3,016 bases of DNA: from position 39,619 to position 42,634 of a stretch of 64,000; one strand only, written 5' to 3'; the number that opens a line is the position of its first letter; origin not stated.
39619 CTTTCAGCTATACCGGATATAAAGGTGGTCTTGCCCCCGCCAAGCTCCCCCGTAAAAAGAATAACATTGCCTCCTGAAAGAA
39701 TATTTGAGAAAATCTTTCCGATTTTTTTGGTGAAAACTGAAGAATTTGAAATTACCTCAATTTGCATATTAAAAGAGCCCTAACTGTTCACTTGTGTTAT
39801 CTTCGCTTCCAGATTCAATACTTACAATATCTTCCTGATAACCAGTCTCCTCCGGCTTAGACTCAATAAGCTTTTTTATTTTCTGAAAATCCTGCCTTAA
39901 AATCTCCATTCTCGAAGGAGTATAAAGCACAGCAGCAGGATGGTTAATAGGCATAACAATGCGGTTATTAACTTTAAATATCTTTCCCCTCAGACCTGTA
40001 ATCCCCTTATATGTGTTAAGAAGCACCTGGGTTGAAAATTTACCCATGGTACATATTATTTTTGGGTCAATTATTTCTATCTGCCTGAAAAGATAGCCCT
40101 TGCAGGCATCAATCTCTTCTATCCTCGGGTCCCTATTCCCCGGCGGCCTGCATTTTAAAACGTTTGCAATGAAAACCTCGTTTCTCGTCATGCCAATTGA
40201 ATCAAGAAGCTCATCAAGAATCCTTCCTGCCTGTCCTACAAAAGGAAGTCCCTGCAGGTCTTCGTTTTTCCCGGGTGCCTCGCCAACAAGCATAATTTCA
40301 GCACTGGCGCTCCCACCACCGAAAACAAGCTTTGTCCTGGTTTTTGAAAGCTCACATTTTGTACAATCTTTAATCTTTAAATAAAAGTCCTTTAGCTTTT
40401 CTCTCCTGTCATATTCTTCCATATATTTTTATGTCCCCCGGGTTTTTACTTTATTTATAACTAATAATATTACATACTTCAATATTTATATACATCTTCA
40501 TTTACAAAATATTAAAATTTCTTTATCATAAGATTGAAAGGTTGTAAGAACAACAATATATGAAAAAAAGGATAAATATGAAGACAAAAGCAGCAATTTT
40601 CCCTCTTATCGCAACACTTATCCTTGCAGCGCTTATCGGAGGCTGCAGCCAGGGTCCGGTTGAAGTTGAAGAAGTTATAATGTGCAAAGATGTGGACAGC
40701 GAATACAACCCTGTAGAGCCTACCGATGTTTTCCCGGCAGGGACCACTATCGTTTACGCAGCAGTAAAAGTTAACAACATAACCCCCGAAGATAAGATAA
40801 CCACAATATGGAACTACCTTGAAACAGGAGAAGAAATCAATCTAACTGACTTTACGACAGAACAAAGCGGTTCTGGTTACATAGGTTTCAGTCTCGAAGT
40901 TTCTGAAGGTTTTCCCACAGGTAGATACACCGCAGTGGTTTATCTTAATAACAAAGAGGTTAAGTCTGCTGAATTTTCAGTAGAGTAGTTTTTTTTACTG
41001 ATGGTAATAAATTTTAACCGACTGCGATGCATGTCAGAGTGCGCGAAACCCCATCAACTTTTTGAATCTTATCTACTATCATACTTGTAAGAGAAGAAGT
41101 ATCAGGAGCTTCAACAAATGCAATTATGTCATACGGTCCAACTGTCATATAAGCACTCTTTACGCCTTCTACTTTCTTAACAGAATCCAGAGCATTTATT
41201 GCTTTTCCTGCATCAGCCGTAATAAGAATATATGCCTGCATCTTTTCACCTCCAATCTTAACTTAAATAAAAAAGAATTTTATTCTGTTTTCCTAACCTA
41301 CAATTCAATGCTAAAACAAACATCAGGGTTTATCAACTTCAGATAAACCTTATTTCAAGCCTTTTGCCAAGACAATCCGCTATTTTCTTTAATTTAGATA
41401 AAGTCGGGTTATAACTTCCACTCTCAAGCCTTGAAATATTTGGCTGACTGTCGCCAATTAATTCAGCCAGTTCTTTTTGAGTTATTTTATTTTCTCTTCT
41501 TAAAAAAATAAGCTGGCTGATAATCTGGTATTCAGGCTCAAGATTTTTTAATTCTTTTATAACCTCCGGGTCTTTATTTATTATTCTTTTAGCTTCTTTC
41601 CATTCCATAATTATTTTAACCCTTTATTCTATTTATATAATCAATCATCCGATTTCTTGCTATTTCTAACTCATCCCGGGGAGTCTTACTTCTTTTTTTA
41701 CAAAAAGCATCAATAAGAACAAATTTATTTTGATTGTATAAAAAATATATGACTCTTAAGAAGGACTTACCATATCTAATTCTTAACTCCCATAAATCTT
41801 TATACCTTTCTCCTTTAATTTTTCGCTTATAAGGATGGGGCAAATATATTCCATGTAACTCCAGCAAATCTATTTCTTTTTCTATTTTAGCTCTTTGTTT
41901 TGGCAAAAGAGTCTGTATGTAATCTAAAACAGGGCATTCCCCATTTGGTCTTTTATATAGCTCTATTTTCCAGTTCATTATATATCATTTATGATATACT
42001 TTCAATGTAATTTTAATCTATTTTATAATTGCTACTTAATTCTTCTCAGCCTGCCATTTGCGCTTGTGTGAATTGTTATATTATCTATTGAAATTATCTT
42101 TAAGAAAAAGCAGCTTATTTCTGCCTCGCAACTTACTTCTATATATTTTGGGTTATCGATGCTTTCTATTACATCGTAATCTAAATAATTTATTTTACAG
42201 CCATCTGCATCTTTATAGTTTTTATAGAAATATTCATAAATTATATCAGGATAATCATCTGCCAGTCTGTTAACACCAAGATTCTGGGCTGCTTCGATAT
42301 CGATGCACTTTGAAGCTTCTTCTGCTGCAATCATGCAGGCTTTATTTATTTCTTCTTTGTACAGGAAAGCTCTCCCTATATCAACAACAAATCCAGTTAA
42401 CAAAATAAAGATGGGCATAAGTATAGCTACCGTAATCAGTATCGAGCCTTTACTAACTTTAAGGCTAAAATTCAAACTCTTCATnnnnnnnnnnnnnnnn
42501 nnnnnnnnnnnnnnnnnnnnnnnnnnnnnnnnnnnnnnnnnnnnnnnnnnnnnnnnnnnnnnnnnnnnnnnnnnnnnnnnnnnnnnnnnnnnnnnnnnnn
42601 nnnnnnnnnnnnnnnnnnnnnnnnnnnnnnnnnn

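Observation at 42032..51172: Complete secretin-less Tad/Flp pilus locus forming the core of an apparent accessory island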

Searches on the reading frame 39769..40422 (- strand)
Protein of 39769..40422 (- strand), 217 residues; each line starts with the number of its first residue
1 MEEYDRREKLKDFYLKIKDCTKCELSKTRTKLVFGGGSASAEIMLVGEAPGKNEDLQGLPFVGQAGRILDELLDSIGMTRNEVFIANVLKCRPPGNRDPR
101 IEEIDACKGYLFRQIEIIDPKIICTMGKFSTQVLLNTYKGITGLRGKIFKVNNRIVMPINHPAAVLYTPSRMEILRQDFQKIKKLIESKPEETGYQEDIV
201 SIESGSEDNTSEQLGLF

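Call 5: search_protein_families(library=pfam, proteins=[window:39769-40422:-], max_evalue=0.01)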
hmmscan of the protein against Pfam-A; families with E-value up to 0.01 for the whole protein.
window:39769-40422:- (217 aa): 1 family
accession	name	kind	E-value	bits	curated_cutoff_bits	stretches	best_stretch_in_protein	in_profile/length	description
PF03167.25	UDG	-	4.6e-32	111.5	24.3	1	35-175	2-128/141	Uracil DNA glycosylase superfamily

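Call 10: search_protein_families(library=ncbifam, proteins=[window:39769-40422:-], max_evalue=0.01)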
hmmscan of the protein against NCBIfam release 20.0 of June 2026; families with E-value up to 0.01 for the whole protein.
window:39769-40422:- (217 aa): 3 families
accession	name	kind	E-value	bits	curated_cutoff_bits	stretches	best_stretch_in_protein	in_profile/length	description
NF040953.1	Arch_udg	equivalog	1.6e-65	220.1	250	1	13-183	4-183/184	type-4 uracil-DNA glycosylase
TIGR00758.1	UDG_fam4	subfamily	5.9e-65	218.2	125.3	1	20-186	1-171/173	uracil-DNA glycosylase, family 4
TIGR03914.1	UDG_fam_dom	hypoth_equivalog_domain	5.9e-37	127.5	189.95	1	6-172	41-215/231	UdgX family uracil-DNA binding protein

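Call 80: find_related_loci(query=window:39769-40422:-, collection=metagenome_contigs, flank=10000)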
Query window:39769-40422:- (217 aa) in metagenome_contigs; peptide patterns used: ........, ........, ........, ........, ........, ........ (x = any residue, [..] = any of these).
600 stretches matched a pattern (row limit reached: there are more); 557 encode a relative of the query (tblastn E <= 1e-3); the best 80 are kept; 80 distinct loci.
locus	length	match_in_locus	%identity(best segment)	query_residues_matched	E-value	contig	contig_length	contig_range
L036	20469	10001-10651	82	1-217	9e-124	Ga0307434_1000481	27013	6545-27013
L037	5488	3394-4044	77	1-217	2e-110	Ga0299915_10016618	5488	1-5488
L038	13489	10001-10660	74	1-217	6e-108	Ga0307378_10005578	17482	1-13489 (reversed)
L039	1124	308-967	71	1-217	1e-114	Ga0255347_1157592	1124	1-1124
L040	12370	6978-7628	71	1-217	7e-105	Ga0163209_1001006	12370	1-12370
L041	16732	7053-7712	70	1-217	6e-104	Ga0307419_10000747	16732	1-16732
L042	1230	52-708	67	5-217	9e-104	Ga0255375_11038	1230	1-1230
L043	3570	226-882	66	5-217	4e-97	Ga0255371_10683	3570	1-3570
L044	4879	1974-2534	70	1-187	6e-93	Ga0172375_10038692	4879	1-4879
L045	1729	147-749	65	1-203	2e-95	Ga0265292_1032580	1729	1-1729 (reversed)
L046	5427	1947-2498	71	5-188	2e-90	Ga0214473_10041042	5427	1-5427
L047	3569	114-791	61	5-217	2e-89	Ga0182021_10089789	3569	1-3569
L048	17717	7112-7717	62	6-207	7e-86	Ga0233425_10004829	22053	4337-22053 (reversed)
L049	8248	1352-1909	69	1-186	6e-85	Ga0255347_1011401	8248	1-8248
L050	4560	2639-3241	66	1-203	2e-84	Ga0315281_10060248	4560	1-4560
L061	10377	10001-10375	78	1-125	2e-64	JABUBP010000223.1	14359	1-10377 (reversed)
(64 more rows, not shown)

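Call 85: search_protein_families(library=pfam, proteins=[L061:584-1318:+, L061:1431-1826:+, L061:2022-3245:+, L061:3853-4155:+, L061:4772-5446:+, L061:6345-6614:+, L061:6777-7367:+, L061:7519-7995:+, L061:8024-8428:+, L061:8473-9198:+], max_evalue=0.001)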
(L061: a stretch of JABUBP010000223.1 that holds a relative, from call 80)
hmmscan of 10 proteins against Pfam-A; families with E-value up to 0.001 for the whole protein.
L061:584-1318:+ (244 aa): 0 families

L061:1431-1826:+ (131 aa): 4 families
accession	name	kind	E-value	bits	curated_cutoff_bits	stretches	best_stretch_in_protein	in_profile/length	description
PF13248.11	Zn_ribbon_3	-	4.7e-07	29.5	27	1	9-30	2-23/26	zinc-ribbon domain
PF13240.11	Zn_Ribbon_1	-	6.1e-06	26.3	25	1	11-30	1-20/23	zinc-ribbon domain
PF10571.15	UPF0547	-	2e-05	25.1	29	1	12-30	3-21/26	Uncharacterised protein family UPF0547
PF12773.13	DZR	-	0.00029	21.4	27.3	1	9-30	24-45/45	Double zinc ribbon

L061:2022-3245:+ (407 aa): 2 families
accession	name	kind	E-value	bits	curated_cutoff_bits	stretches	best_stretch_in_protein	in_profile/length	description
PF08309.17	LVIVD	-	2.2e-24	85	20.2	1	285-321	1-38/42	LVIVD repeat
PF09826.15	Beta_propel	-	7.2e-10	38.8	22.4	0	295-392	21-127/495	Beta propeller domain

L061:3853-4155:+ (100 aa): 0 families

L061:4772-5446:+ (224 aa): 0 families

L061:6345-6614:+ (89 aa): 1 family
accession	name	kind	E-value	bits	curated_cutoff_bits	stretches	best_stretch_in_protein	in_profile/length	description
PF02796.21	HTH_7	-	0.00046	20.7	23.8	1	53-75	22-44/45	Helix-turn-helix domain of resolvase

L061:6777-7367:+ (196 aa): 1 family
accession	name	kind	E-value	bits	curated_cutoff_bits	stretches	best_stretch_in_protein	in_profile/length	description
PF00589.27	Phage_integrase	-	2.6e-34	118.9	27.1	1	17-180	3-169/172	Phage integrase family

L061:7519-7995:+ (158 aa): 1 family
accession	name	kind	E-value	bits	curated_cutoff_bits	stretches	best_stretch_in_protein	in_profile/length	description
PF02805.21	Ada_Zn_binding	-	2.9e-08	34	23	1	109-156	18-64/65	Metal binding domain of Ada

L061:8024-8428:+ (134 aa): 1 family
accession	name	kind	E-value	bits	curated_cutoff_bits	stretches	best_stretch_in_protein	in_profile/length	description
PF13248.11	Zn_ribbon_3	-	3.8e-06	26.6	27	1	8-30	2-24/26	zinc-ribbon domain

L061:8473-9198:+ (241 aa): 0 families

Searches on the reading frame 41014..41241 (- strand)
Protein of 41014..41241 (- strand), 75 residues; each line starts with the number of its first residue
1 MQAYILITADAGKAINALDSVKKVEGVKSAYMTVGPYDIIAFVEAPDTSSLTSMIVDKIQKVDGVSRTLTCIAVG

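Call 5: search_protein_families(library=pfam, proteins=[window:41014-41241:-], max_evalue=0.01)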
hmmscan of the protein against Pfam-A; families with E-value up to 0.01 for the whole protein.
window:41014-41241:- (75 aa): 3 families
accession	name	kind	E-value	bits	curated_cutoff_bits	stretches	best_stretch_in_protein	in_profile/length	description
PF01037.27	AsnC_trans_reg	-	2.4e-12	47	25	1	6-73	2-70/73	Lrp/AsnC ligand binding domain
PF08734.17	GYD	-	3.4e-06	27.4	31.4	1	27-56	37-66/91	GYD domain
PF03927.19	NapD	-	0.0074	16.8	28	0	9-33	46-70/76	NapD protein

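Call 10: search_protein_families(library=ncbifam, proteins=[window:41014-41241:-], max_evalue=0.01)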
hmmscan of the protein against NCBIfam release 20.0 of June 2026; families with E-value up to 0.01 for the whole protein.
window:41014-41241:- (75 aa): 5 families
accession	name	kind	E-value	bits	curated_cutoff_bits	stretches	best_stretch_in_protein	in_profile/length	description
NF040947.1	trans_reg_LysM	equivalog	4.6e-09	36.2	180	1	2-72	61-131/136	HTH-type transcriptional regulator LysM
NF041395.1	TranRegLrpA1_Halo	equivalog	1e-07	32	250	1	4-69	68-133/142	HTH-type transcriptional regulator LrpA1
NF008384.0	PRK11179.1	equivalog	4.7e-07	29.7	227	1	11-73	80-142/153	transcriptional regulator AsnC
NF040820.1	trans_reg_LrpA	equivalog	1.1e-06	28.6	250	1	13-72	76-135/141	HTH-type transcriptional regulator LrpA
NF041396.1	TranRegLrp_Halo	equivalog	0.0083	16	190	1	11-63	74-127/149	HTH-type transcriptional regulator Lrp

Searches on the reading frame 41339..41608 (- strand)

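Call 5: search_protein_families(library=pfam, proteins=[window:41339-41608:-], max_evalue=0.01)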
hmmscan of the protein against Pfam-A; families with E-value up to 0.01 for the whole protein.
window:41339-41608:- (89 aa): 7 families
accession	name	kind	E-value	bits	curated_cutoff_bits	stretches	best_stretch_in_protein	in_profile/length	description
PF01381.28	HTH_3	-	8.6e-14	51.8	23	1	36-85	4-53/55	Helix-turn-helix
PF12844.13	HTH_19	-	2.7e-08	34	30.2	1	35-80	6-51/64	Helix-turn-helix domain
PF13443.12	HTH_26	-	1.6e-07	31.9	22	1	36-81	5-51/63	Cro/C1-type HTH DNA-binding domain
PF13560.12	HTH_31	-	1.2e-06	29.2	27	1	36-81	9-55/64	Helix-turn-helix domain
PF13744.12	HTH_37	-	1.4e-06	28.4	27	1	27-87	17-78/80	Helix-turn-helix domain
PF15731.11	MqsA_antitoxin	-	0.0028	18.2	30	1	22-74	63-115/131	Antitoxin component of bacterial toxin-antitoxin system, MqsA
PF04545.22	Sigma70_r4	-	0.0088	16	24.1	0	32-63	11-42/50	Sigma-70, region 4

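Call 10: search_protein_families(library=ncbifam, proteins=[window:41339-41608:-], max_evalue=0.01)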
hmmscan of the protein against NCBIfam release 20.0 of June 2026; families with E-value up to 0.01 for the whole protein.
window:41339-41608:- (89 aa): 18 families
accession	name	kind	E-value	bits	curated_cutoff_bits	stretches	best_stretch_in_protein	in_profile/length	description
NF041951.1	phage_RstR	subfamily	7.4e-10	39.1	80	1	31-80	5-54/108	RstR family transcriptional repressor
TIGR03070.1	couple_hipB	subfamily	5.5e-09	35.8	71.65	1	35-84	9-58/58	type II toxin-antitoxin system Y4mF family antitoxin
NF007271.0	PRK09726.1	equivalog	4.1e-06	26.7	79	1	27-81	11-65/88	type II toxin-antitoxin system antitoxin HipB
TIGR03830.1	CxxCG_CxxCG_HTH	subfamily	1.6e-05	24.7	61.8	1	18-71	55-108/127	type II TA system antitoxin MqsA family protein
NF006158.0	PRK08301.1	equivalog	4.4e-05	23.1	339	1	19-63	182-227/241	RNA polymerase sporulation sigma factor SigE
TIGR00270.2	TIGR00270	equivalog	5.1e-05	23.1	110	1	14-81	62-128/159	multiprotein bridging factor aMBF1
NF010465.0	PRK13890.1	equivalog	8.6e-05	22.6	96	1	32-84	9-61/121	conjugal transfer protein TrbA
NF006015.0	PRK08154.1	subfamily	0.00015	21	204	1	35-85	37-87/314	anaerobic benzoate catabolism transcriptional regulator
TIGR02980.1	SigBFG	subfamily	0.00032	20.4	234.35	1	15-64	171-217/227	SigB/SigF/SigG family RNA polymerase sigma factor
NF007257.0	PRK09706.1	subfamily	0.00037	20.3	101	1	30-80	6-57/135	transcriptional repressor DicA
TIGR02835.1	spore_sigmaE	equivalog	0.00039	19.9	348.6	1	20-63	176-220/234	RNA polymerase sporulation sigma factor SigE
TIGR02937.1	sigma70-ECF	superfamily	0.00059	19.5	42.9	1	19-63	114-155/165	sigma-70 family RNA polymerase sigma factor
NF047948.1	male_kill_WMK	equivalog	0.00065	19.2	300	1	27-80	4-57/300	WO male-killing family protein Wmk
NF007408.0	PRK09943.1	equivalog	0.0012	18.5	211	1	32-84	11-63/185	HTH-type transcriptional regulator PuuR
TIGR02885.1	spore_sigF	equivalog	0.0032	17.3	321.45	1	20-63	181-221/231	RNA polymerase sporulation sigma factor SigF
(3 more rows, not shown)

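Call 57: search_protein_families(library=padloc, proteins=[window:41339-41608:-], max_evalue=0.01)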
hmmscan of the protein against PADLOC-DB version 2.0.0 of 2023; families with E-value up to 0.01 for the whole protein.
window:41339-41608:- (89 aa): 25 families
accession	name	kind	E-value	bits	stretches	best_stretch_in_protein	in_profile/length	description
PDLC02926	HTH_VI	-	8.5e-10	36.8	1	35-81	8-54/92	-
PDLC04142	capH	-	5.2e-08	31.9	1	35-84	13-62/103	capH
PDLC04760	PDC-M64C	-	1e-07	30.2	1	1-84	1-82/93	-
PDLC03951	RmrA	-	6.2e-07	26.7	1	32-81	12-61/400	-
PDLC03952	RmrA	-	3.7e-06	24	1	31-82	25-76/395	-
PDLC03949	RmrA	-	6.2e-06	23.3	1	31-82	5-56/363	-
PDLC03954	RmrA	-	8.2e-06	23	1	31-80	13-62/380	-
PDLC04762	PDC-M64C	-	2.5e-05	22.3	1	11-82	13-81/97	-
PDLC04758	PDC-M64B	-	4.1e-05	22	1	11-84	16-86/123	-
PDLC03946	RmrA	-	7.8e-05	19.6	1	33-81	7-55/357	-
PDLC03947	RmrA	-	0.0002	18.3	1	37-80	20-63/383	-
PDLC04757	PDC-M64B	-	0.00022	19.2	1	27-84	28-85/128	-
PDLC03944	RmrA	-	0.0004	17.6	1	38-81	16-59/384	-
PDLC04759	PDC-M64B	-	0.00047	18.2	1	20-82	17-80/135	-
PDLC03665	Control_protein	-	0.00059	18.1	1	36-82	16-63/77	control protein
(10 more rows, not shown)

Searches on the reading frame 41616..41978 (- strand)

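Call 5: search_protein_families(library=pfam, proteins=[window:41616-41978:-], max_evalue=0.01)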
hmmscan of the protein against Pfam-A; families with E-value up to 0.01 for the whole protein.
window:41616-41978:- (120 aa): 1 family
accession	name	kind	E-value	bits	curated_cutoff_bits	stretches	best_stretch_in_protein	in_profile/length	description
PF05973.20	Gp49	-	5e-21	75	23.9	1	19-111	1-89/90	Phage derived protein Gp49-like (DUF891)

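Call 10: search_protein_families(library=ncbifam, proteins=[window:41616-41978:-], max_evalue=0.01)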
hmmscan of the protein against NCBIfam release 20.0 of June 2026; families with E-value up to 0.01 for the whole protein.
window:41616-41978:- (120 aa): 0 families

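Call 57: search_protein_families(library=padloc, proteins=[window:41616-41978:-], max_evalue=0.01)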
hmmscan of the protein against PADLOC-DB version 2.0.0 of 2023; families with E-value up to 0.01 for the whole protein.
window:41616-41978:- (120 aa): 1 family
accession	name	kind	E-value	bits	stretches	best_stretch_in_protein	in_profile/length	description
PDLC03886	NsnC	-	5.5e-06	24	1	53-107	228-282/293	-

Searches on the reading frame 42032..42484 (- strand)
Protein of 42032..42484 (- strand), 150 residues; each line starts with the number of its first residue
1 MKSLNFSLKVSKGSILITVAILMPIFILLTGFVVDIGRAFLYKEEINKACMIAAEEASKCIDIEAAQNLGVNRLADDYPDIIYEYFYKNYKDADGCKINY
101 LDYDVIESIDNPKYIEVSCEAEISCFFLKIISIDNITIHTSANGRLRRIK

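Call 5: search_protein_families(library=pfam, proteins=[window:42032-42484:-], max_evalue=0.01)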
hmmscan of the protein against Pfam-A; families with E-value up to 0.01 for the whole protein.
window:42032-42484:- (150 aa): 2 families
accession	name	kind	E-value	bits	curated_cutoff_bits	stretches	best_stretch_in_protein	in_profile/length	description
PF07811.17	TadE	-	0.00011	22.7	22.9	1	19-54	7-42/43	TadE-like protein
PF13400.11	Tad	-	0.00083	20.1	22.3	1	13-41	1-28/47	Putative Flp pilus-assembly TadE/G-like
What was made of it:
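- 42032..42484 (-): Third pilin-like protein (150 aa, TadG/TadF-like). It has an invariant G13 followed by a hydrophobic segment, but no Glu at +5. It overlaps the 411-aa gene by 20 nt. It is the last gene of the operon. PF07811 at 1.1e-4 (22.7 bits against a cut-off of 22.9) and PF13400 at 8.3e-4 (call 5).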

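Call 10: search_protein_families(library=ncbifam, proteins=[window:42032-42484:-], max_evalue=0.01)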
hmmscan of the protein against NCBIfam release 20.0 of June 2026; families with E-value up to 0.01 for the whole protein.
window:42032-42484:- (150 aa): 0 families
